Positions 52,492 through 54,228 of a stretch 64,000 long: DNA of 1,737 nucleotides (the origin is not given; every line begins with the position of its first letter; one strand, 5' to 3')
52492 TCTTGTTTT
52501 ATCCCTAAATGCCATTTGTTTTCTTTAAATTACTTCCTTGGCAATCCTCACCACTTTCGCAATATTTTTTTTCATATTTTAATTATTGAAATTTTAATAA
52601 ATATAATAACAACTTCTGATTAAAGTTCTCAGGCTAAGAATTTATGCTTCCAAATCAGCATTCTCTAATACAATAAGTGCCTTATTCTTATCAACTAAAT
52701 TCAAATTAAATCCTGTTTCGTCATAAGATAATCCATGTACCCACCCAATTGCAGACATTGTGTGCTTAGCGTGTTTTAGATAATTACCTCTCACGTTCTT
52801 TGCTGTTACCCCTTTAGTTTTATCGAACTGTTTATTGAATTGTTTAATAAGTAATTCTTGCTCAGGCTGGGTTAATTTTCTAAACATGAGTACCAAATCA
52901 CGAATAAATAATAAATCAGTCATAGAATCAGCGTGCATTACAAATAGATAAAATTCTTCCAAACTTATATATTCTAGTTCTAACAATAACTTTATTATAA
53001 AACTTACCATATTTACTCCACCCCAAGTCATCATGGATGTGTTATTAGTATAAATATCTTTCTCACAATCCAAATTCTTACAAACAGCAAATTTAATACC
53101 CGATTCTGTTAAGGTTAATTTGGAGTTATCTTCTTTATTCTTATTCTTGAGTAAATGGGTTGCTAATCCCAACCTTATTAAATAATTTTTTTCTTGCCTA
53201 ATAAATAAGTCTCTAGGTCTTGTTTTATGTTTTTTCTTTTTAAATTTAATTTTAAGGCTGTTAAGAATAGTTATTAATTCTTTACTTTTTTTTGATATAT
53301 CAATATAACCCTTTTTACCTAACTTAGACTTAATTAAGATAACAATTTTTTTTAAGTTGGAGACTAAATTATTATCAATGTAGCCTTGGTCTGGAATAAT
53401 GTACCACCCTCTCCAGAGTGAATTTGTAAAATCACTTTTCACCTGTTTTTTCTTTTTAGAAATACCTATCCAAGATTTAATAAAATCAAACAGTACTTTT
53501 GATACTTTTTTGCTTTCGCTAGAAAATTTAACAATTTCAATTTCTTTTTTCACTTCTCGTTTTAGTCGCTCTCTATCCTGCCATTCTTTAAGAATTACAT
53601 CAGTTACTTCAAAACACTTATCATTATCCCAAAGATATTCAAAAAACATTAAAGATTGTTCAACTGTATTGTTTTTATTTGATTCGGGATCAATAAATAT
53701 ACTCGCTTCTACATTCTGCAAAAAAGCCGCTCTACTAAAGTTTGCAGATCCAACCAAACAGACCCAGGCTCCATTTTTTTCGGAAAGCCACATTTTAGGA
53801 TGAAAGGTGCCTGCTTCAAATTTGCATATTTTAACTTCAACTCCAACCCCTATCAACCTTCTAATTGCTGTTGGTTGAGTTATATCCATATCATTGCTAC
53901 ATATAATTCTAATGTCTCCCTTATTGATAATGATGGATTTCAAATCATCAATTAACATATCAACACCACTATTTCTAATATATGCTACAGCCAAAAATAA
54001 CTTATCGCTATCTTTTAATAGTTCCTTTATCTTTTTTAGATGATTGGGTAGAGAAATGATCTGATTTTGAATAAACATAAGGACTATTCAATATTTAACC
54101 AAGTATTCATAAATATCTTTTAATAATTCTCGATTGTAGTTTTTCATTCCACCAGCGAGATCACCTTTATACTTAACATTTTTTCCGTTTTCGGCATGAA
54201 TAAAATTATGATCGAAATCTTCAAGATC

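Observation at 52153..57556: Six-gene co-directional operon combining two beta-class MTases with three different nuclease types (HNH-like, PLD, HNH) and an unknown 207-aa protein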

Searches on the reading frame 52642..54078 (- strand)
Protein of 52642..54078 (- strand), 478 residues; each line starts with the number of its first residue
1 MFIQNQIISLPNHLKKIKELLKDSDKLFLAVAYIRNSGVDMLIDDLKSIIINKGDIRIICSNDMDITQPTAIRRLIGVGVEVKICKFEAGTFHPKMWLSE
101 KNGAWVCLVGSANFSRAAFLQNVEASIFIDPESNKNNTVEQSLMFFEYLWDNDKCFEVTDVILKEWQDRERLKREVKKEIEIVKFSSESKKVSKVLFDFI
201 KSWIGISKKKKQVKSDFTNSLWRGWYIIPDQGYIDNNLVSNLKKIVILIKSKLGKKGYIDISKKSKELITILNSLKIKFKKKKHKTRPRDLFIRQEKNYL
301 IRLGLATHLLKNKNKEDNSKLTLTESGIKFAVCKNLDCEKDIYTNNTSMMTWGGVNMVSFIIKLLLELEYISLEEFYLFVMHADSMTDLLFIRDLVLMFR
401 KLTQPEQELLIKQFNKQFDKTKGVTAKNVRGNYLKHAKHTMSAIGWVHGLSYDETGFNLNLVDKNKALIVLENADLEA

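Call 3: search_protein_families(library=pfam, proteins=[window:52642-54078:-], max_evalue=0.1)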
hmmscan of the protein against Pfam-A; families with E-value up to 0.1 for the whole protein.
window:52642-54078:- (478 aa): 3 families
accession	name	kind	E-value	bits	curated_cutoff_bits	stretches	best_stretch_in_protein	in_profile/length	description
PF13091.12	PLDc_2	-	4.7e-11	43.1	27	1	21-150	5-132/132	PLD-like domain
PF09565.16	RE_NgoFVII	-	1.3e-07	31.6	23.8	1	17-136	9-139/162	NgoFVII restriction endonuclease N-terminal PLD domain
PF03361.19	Herpes_IE2_3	-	0.036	14.4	25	1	12-71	9-71/162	Herpes virus intermediate/early protein 2/3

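Call 4: search_protein_families(library=padloc, proteins=[window:52642-54078:-], max_evalue=0.1)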
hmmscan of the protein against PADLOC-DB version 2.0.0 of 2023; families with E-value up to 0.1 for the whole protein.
window:52642-54078:- (478 aa): 13 families
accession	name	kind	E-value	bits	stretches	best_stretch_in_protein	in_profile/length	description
PDLC02707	PbeA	-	1.9e-11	41.3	2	80-171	121-222/672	PbeA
PDLC02704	PbeA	-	9.9e-09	32.2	1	80-191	120-234/682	PbeA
PDLC02614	DrmC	-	1.7e-08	32.4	1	16-133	25-139/153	DrmC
PDLC03659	mREase_IV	-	2.4e-08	30.3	1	19-160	42-184/945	Type IV methyl-directed restriction enzyme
PDLC02703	PbeA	-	2.7e-05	21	1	88-158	135-208/626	PbeA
PDLC03829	ZacB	-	3.3e-05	21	1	93-143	298-347/586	-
PDLC03425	REase_II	-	9.4e-05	19.6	1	65-159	78-171/358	Type II restriction enzyme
PDLC02585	DrmC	-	0.0013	16.4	1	86-131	188-230/253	DrmC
PDLC02598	DrmC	-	0.0033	15.6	1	107-143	15-50/61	DrmC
PDLC02587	DrmC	-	0.0035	14.4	1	107-155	217-261/267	DrmC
PDLC02609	DrmC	-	0.0057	14.6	1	106-144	193-230/241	DrmC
PDLC02606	DrmC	-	0.0093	13.7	1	86-130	117-158/182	DrmC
PDLC02588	DrmC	-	0.026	12.2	1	93-130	194-228/256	DrmC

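Call 5: search_protein_families(library=ncbifam, proteins=[window:52642-54078:-], max_evalue=0.1)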
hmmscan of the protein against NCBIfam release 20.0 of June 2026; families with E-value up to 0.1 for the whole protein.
window:52642-54078:- (478 aa): 3 families
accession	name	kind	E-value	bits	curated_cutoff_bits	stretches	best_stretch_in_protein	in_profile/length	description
NF010492.0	PRK13912.1-3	equivalog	0.00014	21.5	297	1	83-149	113-171/178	nuclease NucT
NF038319.1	DISARM_DrmC_I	equivalog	0.0011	18.6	133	1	106-133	195-222/236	DISARM system phospholipase D-like protein DrmC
NF003419.0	PRK04837.1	equivalog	0.024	13.4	588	1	369-409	152-193/424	ATP-dependent RNA helicase RhlB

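Call 9: search_solved_structures(query=window:52642-54078:-, max_evalue=1, show_alignments=2)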
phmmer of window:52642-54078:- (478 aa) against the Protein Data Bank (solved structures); distinct sequences matched with E-value up to 1: 5.
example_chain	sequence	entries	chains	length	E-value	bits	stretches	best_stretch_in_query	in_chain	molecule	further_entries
2c1l_A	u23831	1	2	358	0.0091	18.1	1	62-147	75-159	RESTRICTION ENDONUCLEASE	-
7faw_A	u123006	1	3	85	0.054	15.5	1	152-204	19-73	Transcription elongation factor S-II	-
1eo0_A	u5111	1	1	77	0.057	15.5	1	152-203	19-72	TRANSCRIPTION ELONGATION FACTOR S-II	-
1pqv_S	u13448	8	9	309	0.077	15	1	154-212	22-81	Transcription elongation factor S-II | Transcription elongation factor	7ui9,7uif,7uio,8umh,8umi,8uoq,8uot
3dwd_A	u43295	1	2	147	0.13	14.3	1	75-135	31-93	ADP-ribosylation factor GTPase-activating protein 1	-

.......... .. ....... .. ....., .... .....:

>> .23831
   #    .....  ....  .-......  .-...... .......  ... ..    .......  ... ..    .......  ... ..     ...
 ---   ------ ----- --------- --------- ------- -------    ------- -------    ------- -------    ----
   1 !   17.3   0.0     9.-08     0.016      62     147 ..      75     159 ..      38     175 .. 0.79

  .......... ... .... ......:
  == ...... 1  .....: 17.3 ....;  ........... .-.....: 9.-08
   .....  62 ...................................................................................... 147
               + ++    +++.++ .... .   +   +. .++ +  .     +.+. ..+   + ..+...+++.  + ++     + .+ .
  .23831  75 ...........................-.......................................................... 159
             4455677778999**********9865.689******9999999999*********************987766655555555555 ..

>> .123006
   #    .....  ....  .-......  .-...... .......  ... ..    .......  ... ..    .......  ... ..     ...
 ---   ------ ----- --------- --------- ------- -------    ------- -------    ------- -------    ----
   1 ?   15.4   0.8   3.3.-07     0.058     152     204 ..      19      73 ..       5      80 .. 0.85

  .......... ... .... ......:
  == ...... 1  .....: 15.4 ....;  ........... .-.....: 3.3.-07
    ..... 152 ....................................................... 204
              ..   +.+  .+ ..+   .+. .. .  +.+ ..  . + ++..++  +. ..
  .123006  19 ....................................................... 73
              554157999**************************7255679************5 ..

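Call 13: find_homologous_proteins(query=window:52642-54078:-, max_evalue=0.001)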
Query window:52642-54078:- (478 aa): 128 proteins with E <= 0.001 among 8000 candidates; the best 120 are listed.
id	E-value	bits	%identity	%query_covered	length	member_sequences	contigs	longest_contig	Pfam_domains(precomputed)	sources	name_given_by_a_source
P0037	0.0e+0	1055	100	100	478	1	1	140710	PF13091.13,PF09565.17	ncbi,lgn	ncbi:MAG: phospholipase D-like domain-containing protein [Candidatus Doudnabacteria bacterium]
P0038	2.6e-196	671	64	99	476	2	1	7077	PF13091.13,PF09565.17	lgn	-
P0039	9.6e-162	557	54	100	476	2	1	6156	PF13091.13,PF09565.17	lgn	-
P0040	5.7e-160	551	53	100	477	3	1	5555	PF13091.13,PF09565.17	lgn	-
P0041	1.6e-159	550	54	100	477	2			PF13091.13,PF09565.17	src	-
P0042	4.1e-150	519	52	100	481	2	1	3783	PF13091.13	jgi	-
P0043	5.1e-147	508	51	100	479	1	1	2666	PF13091.13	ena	-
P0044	1.3e-146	507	51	100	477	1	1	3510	PF13091.13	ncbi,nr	ncbi:MAG: hypothetical protein DDT21_02691 [Syntrophomonadaceae bacterium]|nr:hypothetical protein [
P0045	4.2e-142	492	51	99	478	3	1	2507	PF13091.13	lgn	-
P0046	4.7e-142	492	52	97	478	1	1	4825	PF13091.13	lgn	-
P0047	1.6e-137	477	48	100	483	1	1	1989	PF13091.13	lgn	-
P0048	2.2e-133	464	45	100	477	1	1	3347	PF13091.13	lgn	-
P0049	6.3e-130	452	47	97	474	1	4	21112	PF13091.13,PF09565.17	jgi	-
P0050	7.5e-129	449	45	98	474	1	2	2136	PF13091.13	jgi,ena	-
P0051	4.2e-122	426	45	99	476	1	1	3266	PF13091.13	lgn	-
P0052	2.1e-120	421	46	94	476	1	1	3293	PF13091.13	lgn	-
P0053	3.1e-120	420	46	94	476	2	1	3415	PF13091.13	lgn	-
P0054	5.5e-119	416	44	99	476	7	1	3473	PF13091.13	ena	-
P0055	2.0e-106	375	47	83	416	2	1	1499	PF13091.13,PF09565.17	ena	-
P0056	1.8e-105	372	43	97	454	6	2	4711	PF13091.13,PF09565.17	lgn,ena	-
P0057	6.8e-103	363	41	96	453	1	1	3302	PF13091.13,PF09565.17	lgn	-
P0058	2.2e-101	358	42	96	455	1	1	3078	PF13091.13,PF09565.17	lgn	-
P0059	1.1e-100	356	44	95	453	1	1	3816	PF13091.13,PF09565.17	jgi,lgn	-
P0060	4.9e-98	347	41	96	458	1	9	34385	PF13091.13,PF09565.17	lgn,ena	-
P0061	3.5e-91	324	39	97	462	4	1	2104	PF13091.13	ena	-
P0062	5.0e-91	324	40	97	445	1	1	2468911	PF13091.13,PF09565.17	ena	-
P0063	1.0e-90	323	37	95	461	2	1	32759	PF13091.13,PF09565.17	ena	-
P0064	1.5e-90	322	39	97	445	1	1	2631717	PF13091.13,PF09565.17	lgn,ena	-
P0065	4.1e-90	321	38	97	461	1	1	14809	PF13091.13,PF09565.17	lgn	-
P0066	1.0e-89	320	39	95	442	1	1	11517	PF13091.13,PF09565.17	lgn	-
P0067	1.4e-89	319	41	98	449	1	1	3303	PF13091.13,PF09565.17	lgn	-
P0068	2.8e-89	318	37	95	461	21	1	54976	PF13091.13,PF09565.17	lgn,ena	-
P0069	6.7e-89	317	37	95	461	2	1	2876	PF13091.13,PF09565.17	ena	-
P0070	1.2e-88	316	38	96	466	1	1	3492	PF13091.13,PF09565.17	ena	-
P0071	1.3e-88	316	38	95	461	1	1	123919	PF13091.13,PF09565.17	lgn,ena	-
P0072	1.7e-88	316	39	96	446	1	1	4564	PF13091.13,PF09565.17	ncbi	-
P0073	1.9e-88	315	37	95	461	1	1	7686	PF13091.13,PF09565.17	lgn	-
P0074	4.7e-87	311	39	97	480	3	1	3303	PF13091.13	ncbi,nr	ncbi:MAG: phospholipase D-like domain-containing protein [Gammaproteobacteria bacterium]|nr:phosphol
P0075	1.4e-86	309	38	95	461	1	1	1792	PF13091.13,PF09565.17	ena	-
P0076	2.2e-86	309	40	96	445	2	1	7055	PF13091.13,PF09565.17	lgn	-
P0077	2.6e-86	308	39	97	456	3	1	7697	PF13091.13,PF09565.17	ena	-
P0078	3.2e-86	308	37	96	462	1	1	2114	PF13091.13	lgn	-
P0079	8.3e-86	307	36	97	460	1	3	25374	PF13091.13,PF09565.17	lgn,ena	-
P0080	8.9e-86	307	39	97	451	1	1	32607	PF13091.13,PF09565.17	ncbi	-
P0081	1.7e-85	306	39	96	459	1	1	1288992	PF13091.13,PF09565.17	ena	-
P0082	2.0e-85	305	39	95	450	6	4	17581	PF13091.13,PF09565.17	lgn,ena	-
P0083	2.1e-85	305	38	95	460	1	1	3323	PF13091.13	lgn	-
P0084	4.2e-85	304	37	95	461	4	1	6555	PF13091.13,PF09565.17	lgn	-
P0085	7.9e-85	304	36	96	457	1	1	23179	PF13091.13,PF09565.17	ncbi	-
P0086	1.2e-84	303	39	97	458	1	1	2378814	PF13091.13,PF09565.17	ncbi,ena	-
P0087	1.3e-84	303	39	95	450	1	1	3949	PF13091.13,PF09565.17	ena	-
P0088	1.4e-84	303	36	96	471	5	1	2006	PF13091.13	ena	-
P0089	2.0e-84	302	37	97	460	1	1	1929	PF13091.13,PF09565.17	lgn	-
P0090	3.6e-84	301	38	94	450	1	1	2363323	PF13091.13,PF09565.17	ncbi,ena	-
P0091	4.3e-84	301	37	97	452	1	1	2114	PF13091.13,PF09565.17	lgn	-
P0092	7.7e-84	300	37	97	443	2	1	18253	PF13091.13,PF09565.17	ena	-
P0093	1.3e-83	299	39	94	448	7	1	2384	PF13091.13,PF09565.17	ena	-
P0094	1.7e-83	299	36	95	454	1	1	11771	PF13091.13,PF09565.17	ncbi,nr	ncbi:MAG: phospholipase D-like domain-containing protein [Gammaproteobacteria bacterium]|nr:phosphol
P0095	3.4e-83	298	36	96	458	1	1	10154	PF13091.13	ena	-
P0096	5.4e-83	297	38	97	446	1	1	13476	PF13091.13,PF09565.17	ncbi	-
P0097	5.5e-83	297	38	95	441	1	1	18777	PF13091.13,PF09565.17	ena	-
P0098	6.1e-83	297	36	97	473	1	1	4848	PF13091.13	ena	-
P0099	9.3e-83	297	37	98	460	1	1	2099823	PF13091.13,PF09565.17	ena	-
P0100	2.0e-82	296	36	97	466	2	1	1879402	PF13091.13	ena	-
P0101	2.1e-82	295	37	97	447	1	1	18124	PF13091.13,PF09565.17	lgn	-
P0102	5.2e-82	294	37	97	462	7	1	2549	PF13091.13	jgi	-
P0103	7.8e-82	294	36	95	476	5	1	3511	PF13091.13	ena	-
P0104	8.1e-82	294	38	97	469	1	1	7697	PF13091.13,PF09565.17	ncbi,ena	-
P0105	9.4e-82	293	35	96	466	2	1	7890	PF13091.13,PF09565.17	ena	-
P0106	1.8e-81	292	39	94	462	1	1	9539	PF13091.13,PF09565.17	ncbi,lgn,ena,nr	ncbi:MAG: phospholipase D family protein [Alphaproteobacteria bacterium]|nr:phospholipase D family p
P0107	1.9e-81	292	37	97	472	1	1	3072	PF13091.13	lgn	-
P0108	2.6e-81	292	36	97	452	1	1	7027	PF13091.13,PF09565.17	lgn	-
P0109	2.7e-81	292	37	95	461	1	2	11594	PF13091.13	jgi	-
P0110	4.1e-81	291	39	95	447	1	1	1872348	PF13091.13,PF09565.17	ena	-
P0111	5.8e-81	291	37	97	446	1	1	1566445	PF13091.13,PF09565.17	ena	-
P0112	9.8e-81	290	35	96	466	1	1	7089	PF13091.13,PF09565.17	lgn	-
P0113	1.2e-80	290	37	94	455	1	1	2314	PF13091.13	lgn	-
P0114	1.3e-80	290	38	96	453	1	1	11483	PF13091.13,PF09565.17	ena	-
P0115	1.8e-80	289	38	96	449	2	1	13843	PF13091.13,PF09565.17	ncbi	ncbi:MAG: phospholipase D-like domain-containing protein [Gammaproteobacteria bacterium]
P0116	2.1e-80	289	36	97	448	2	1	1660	PF13091.13,PF09565.17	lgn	-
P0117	3.0e-80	288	39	94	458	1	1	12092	PF13091.13,PF09565.17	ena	-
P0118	5.7e-80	287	36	95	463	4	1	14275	PF13091.13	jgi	-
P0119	1.6e-79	286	39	94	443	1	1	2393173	PF13091.13,PF09565.17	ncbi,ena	-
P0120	2.3e-79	285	37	94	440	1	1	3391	PF13091.13,PF09565.17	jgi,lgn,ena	jgi:HKD family nuclease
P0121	4.8e-79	284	38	94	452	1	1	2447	PF13091.13,PF09565.17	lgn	-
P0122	6.4e-79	284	35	97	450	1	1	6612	PF13091.13,PF09565.17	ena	-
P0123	1.1e-77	280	37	94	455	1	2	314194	PF13091.13,PF09565.17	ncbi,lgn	ncbi:MAG: phospholipase D-like domain-containing protein [Pseudohongiellaceae bacterium]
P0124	2.1e-77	279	37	94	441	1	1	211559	PF13091.13,PF09565.17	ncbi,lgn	-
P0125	3.1e-77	278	37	95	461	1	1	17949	PF13091.13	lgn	-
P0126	3.5e-77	278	37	94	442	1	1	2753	PF13091.13,PF09565.17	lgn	-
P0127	4.6e-77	278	37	94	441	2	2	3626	PF13091.13,PF09565.17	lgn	-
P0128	1.3e-76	276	36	94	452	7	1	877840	PF13091.13,PF09565.17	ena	-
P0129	1.6e-76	276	37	93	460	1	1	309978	PF13091.13,PF09565.17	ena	-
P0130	1.9e-75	273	38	94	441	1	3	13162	PF13091.13,PF09565.17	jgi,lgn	jgi:HKD family nuclease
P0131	1.9e-75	273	35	94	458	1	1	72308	PF13091.13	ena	-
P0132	2.4e-75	272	35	95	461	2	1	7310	PF13091.13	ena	-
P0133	2.5e-75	272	37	97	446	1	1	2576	PF13091.13,PF09565.17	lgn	-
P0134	1.9e-74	269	36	97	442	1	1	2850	PF13091.13,PF09565.17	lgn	-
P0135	3.4e-74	268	36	95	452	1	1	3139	PF13091.13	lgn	-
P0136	5.6e-74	268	35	92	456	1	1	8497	PF13091.13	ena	-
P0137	2.1e-73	266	35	96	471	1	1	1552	PF13091.13,PF09565.17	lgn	-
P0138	3.0e-73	265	36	97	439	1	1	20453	PF13091.13,PF09565.17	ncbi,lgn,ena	-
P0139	6.5e-73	264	35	98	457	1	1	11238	PF13091.13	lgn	-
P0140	3.1e-72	262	36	91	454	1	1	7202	PF13091.13,PF09565.17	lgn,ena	-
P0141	8.0e-71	257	35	84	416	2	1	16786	PF13091.13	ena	-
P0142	1.1e-70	257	36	96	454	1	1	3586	PF13091.13,PF09565.17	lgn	-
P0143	2.7e-70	256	34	95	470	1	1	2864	PF13091.13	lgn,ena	-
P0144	9.8e-69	250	34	95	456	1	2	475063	PF13091.13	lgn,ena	-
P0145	4.6e-68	248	36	92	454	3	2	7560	PF13091.13,PF09565.17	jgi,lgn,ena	-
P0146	1.5e-67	247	36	93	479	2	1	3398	PF13091.13,PF09565.17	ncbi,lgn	-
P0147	1.8e-67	246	34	94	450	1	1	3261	PF13091.13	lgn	-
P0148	4.8e-66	242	36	94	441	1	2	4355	PF13091.13,PF09565.17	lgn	-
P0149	8.4e-66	241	38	96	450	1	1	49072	PF13091.13,PF09565.17,PF00614.29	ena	-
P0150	2.8e-65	239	34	84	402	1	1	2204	PF13091.13,PF09565.17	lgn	-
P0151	1.1e-63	234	33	89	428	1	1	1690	PF13091.13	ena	-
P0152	1.3e-63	234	34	93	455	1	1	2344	PF13091.13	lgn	-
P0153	5.4e-59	218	44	51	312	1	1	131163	PF13091.13,PF09565.17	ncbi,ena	-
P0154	3.0e-58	216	36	97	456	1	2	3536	PF13091.13,PF09565.17,PF00614.29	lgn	-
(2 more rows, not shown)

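Call 18: find_encoding_contigs(protein=P0038, flank=6000, max_places=2)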
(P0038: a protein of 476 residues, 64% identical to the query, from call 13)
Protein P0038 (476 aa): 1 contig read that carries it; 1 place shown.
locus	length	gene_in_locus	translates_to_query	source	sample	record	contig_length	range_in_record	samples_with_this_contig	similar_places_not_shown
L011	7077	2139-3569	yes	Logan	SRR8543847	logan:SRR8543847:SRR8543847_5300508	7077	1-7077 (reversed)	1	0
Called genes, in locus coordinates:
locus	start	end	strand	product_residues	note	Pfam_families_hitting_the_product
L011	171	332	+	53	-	-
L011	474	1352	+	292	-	PF01555:N6_N4_Mtase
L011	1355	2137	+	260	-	PF01555:N6_N4_Mtase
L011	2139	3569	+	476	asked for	PF09565:RE_NgoFVII (weak), PF13091:PLDc_2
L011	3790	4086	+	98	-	-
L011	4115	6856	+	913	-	PF24514:SpaA_4, PF02450:LCAT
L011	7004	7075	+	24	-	?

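Call 19: find_encoding_contigs(protein=P0049, flank=6000, max_places=2)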
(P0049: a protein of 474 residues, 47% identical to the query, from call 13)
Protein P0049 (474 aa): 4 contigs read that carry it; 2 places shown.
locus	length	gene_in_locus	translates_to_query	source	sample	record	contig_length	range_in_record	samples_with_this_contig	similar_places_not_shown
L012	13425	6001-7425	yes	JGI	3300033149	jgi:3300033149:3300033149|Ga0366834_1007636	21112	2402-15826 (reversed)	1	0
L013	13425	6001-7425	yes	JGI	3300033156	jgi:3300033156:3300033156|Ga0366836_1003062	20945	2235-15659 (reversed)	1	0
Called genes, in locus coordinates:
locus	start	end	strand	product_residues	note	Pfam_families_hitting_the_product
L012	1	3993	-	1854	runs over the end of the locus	PF21142:A2M_bMG2, PF11974:bMG3, PF01835:MG2, PF17972:bMG5, PF17962:bMG6, PF07703:A2M_BRD, PF00207:A2M, PF17973:bMG10, +1 more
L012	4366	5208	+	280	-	PF01555:N6_N4_Mtase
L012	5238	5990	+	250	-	PF01555:N6_N4_Mtase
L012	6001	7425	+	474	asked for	PF09565:RE_NgoFVII, PF13091:PLDc_2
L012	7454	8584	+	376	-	PF13579:Glyco_trans_4_4, PF13439:Glyco_transf_4, PF13477:Glyco_trans_4_2, PF00534:Glycos_transf_1, PF13692:Glyco_trans_1_4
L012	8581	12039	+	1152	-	-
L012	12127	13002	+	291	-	PF25145:NfeD1b_N, PF01343:Peptidase_S49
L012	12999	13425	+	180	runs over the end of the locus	-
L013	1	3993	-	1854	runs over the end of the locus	PF21142:A2M_bMG2, PF11974:bMG3, PF01835:MG2, PF17972:bMG5, PF17962:bMG6, PF07703:A2M_BRD, PF00207:A2M, PF17973:bMG10, +1 more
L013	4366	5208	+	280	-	PF01555:N6_N4_Mtase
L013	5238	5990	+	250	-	PF01555:N6_N4_Mtase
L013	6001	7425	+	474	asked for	PF09565:RE_NgoFVII, PF13091:PLDc_2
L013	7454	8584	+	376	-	PF13579:Glyco_trans_4_4, PF13439:Glyco_transf_4, PF13477:Glyco_trans_4_2, PF00534:Glycos_transf_1, PF13692:Glyco_trans_1_4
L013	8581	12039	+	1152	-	-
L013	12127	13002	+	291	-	PF25145:NfeD1b_N, PF01343:Peptidase_S49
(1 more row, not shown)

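Call 20: find_encoding_contigs(protein=P0062, flank=6000, max_places=2)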
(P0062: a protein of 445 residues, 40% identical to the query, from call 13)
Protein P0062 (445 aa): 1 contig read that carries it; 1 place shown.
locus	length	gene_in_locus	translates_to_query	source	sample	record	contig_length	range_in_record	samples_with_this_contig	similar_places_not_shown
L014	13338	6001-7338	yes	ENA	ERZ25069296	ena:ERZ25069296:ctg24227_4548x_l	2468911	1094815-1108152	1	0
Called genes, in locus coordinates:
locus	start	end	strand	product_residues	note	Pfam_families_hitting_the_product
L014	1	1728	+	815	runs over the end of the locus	PF01266:DAO, PF16350:FAO_M, PF01571:GCV_T, PF08669:GCV_T_C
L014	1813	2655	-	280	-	PF13649:Methyltransf_25 (weak), PF08242:Methyltransf_12 (weak)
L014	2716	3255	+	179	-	PF00300:His_Phos_1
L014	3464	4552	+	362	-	PF00154:RecA_N, PF08423:Rad51, PF06745:ATPase (faint), PF01637:ATPase_2 (weak), PF27531:MT3502_N, PF21096:RecA_C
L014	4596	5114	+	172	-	PF21982:RecX_HTH1 (faint), PF02631:RecX_HTH2, PF21981:RecX_HTH3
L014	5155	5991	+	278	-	PF01555:N6_N4_Mtase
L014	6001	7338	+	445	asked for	PF09565:RE_NgoFVII, PF13091:PLDc_2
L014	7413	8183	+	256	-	PF01555:N6_N4_Mtase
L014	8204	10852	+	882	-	-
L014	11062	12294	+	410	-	PF00696:AA_kinase, PF01842:ACT, PF22468:ACT_9 (weak), PF13840:ACT_7, PF22468:ACT_9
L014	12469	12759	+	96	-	PF02599:CsrA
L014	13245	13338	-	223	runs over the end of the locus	PF00156:Pribosyltran (weak)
